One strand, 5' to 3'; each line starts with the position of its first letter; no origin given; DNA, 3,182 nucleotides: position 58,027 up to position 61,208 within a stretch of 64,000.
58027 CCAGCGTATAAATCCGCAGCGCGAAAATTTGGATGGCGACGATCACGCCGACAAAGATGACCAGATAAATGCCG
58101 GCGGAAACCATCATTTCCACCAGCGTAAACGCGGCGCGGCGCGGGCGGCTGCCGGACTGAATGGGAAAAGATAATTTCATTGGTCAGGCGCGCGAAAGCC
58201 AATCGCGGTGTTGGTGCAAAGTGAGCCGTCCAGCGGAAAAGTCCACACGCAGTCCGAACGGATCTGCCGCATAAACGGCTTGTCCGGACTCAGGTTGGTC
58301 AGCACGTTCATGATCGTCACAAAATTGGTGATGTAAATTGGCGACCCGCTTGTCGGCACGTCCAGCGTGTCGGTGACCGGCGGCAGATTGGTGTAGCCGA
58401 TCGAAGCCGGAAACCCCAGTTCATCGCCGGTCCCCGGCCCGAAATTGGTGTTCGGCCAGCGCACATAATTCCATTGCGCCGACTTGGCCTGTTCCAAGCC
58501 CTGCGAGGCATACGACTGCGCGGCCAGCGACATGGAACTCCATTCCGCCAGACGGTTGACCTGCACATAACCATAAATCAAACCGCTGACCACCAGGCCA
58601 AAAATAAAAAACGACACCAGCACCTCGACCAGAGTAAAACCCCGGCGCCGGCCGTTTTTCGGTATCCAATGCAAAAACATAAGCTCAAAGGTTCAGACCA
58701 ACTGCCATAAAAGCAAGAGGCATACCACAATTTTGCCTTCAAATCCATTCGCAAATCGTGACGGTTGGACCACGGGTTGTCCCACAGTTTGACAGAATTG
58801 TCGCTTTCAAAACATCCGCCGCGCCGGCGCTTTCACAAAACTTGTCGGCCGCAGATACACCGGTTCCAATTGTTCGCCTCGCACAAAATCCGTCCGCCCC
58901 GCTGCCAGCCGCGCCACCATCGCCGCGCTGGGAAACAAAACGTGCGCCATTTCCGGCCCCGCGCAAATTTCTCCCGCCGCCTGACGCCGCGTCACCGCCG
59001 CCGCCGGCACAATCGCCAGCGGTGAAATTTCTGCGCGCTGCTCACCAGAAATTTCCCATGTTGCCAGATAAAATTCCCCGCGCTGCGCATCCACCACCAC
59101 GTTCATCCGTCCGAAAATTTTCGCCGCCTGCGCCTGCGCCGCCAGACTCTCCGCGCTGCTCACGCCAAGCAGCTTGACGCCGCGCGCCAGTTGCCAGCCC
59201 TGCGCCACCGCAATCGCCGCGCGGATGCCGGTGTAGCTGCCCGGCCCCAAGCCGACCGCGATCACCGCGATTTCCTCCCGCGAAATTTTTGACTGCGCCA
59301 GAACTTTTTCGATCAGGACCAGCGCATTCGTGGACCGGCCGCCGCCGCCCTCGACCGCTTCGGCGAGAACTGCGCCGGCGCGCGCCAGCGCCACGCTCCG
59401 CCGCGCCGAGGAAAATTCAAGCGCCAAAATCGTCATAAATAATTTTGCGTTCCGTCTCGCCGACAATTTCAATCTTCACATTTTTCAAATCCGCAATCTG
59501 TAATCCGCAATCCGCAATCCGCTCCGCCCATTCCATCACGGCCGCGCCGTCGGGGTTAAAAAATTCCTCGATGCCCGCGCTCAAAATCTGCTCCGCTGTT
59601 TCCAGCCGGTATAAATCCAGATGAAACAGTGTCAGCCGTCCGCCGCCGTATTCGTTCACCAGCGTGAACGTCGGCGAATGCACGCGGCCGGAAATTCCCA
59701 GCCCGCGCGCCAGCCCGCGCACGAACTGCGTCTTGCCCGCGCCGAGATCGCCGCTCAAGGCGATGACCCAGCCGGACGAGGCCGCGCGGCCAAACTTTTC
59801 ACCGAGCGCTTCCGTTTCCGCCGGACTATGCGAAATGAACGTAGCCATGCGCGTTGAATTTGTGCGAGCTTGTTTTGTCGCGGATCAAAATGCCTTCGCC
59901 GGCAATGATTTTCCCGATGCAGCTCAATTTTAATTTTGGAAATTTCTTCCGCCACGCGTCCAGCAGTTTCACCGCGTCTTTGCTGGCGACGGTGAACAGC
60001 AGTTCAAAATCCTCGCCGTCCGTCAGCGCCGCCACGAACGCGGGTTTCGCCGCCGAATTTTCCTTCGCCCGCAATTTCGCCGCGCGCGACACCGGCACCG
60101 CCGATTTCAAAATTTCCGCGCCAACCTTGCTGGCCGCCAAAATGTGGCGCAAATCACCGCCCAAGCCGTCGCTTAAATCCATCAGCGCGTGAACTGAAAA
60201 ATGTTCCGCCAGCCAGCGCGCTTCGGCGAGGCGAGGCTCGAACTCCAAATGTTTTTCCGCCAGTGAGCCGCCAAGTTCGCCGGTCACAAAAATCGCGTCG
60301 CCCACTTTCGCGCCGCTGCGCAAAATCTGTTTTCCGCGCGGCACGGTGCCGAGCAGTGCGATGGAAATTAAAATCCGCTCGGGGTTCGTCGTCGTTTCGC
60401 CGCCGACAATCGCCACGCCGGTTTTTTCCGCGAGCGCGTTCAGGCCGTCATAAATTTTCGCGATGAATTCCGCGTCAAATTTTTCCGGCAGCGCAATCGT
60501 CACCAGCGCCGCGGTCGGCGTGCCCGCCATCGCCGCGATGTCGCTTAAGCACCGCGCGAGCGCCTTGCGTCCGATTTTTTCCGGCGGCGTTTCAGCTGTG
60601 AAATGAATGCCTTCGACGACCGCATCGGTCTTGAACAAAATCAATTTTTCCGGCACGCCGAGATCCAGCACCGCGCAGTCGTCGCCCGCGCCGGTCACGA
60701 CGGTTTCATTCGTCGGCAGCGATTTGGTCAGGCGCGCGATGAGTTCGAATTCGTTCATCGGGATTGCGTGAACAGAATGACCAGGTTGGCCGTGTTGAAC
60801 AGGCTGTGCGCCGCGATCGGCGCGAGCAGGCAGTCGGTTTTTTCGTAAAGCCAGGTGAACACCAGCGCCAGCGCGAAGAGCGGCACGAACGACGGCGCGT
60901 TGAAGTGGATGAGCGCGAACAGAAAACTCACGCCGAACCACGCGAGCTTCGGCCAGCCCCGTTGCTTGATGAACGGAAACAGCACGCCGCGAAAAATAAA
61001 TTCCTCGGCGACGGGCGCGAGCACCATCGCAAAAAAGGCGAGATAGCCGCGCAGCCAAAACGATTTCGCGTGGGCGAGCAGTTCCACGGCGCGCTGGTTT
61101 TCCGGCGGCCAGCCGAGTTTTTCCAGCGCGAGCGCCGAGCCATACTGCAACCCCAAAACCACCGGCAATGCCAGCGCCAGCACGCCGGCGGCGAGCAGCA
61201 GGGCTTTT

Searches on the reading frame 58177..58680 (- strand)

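Call 74: search_protein_families(library=pfam, proteins=[window:58177-58680:-], max_evalue=0.00001)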
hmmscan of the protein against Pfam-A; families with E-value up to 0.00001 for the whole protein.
window:58177-58680:- (167 aa): 1 family
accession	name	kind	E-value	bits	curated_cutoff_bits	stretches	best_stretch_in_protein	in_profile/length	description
PF07963.17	N_methyl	-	2.7e-08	33.5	21.2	1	11-34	3-26/27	Prokaryotic N-terminal methylation motif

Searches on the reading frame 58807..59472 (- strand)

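Call 74: search_protein_families(library=pfam, proteins=[window:58807-59472:-], max_evalue=0.00001)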
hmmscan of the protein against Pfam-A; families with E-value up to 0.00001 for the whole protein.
window:58807-59472:- (221 aa): 1 family
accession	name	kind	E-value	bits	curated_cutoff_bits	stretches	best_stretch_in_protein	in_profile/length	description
PF00814.31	TsaD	-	4.8e-19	69.5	24.8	1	48-161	31-148/264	tRNA N6-adenosine threonylcarbamoyltransferase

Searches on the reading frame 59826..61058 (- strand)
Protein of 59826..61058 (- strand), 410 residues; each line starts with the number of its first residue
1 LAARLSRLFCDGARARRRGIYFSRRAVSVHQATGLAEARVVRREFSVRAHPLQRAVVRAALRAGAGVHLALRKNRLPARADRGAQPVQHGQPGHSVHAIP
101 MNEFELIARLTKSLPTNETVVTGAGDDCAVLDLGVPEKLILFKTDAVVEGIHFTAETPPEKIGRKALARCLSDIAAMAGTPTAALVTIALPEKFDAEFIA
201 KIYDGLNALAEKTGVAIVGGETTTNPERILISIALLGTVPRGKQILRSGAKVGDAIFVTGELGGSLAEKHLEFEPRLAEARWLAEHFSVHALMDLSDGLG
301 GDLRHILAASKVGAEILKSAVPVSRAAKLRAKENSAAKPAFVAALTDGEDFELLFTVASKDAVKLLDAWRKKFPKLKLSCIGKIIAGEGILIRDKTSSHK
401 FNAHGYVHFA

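Call 74: search_protein_families(library=pfam, proteins=[window:59826-61058:-], max_evalue=0.00001)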
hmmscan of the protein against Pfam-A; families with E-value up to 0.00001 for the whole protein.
window:59826-61058:- (410 aa): 2 families
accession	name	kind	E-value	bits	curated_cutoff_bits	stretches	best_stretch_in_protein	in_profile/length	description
PF00586.29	AIRS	-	3.3e-28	98.8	24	1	125-239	1-112/112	AIR synthase related protein, N-terminal domain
PF02769.27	AIRS_C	-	2.9e-06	28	23.1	0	275-389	46-150/156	AIR synthase related protein, C-terminal domain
